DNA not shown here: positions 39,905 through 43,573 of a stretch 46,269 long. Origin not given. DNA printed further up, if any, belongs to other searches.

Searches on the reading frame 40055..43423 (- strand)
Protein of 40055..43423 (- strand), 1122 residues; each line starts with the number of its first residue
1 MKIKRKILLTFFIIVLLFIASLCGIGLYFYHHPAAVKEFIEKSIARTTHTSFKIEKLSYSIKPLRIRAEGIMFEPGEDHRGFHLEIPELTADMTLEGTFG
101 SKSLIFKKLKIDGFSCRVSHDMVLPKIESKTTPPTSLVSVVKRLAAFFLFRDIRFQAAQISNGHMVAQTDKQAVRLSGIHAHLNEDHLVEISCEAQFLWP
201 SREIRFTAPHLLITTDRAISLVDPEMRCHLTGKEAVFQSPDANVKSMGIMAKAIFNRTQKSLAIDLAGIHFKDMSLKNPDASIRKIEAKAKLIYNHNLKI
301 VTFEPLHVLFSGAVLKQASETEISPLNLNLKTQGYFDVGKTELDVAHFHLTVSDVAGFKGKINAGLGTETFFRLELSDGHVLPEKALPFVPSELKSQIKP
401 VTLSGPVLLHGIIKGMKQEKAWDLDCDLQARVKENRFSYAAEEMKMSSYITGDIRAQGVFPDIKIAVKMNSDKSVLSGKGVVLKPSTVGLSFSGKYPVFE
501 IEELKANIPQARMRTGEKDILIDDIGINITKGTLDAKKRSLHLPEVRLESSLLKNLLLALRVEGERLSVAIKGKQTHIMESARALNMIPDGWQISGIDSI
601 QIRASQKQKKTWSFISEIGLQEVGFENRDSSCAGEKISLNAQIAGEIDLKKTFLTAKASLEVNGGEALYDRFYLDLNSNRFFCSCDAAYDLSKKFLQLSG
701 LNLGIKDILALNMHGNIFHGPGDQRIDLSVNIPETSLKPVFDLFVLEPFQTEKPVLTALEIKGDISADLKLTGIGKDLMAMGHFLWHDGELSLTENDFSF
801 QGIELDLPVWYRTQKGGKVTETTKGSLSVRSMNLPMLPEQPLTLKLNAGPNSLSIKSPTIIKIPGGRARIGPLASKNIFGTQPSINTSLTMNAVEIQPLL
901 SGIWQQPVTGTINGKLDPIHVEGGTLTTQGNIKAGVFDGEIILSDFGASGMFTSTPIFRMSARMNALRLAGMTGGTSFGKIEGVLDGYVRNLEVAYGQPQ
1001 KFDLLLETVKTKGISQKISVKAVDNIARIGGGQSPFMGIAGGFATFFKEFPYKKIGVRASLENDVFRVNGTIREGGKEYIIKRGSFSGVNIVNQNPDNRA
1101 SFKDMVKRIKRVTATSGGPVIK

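Call 68: search_protein_families(library=pfam, proteins=[window:40055-43423:-])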
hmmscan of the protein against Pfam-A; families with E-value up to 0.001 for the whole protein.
window:40055-43423:- (1122 aa): 1 family
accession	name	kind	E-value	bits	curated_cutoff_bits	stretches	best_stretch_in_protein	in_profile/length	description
PF13116.12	YhdP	-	0.0001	20.8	46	0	2-145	6-143/1224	YhdP protein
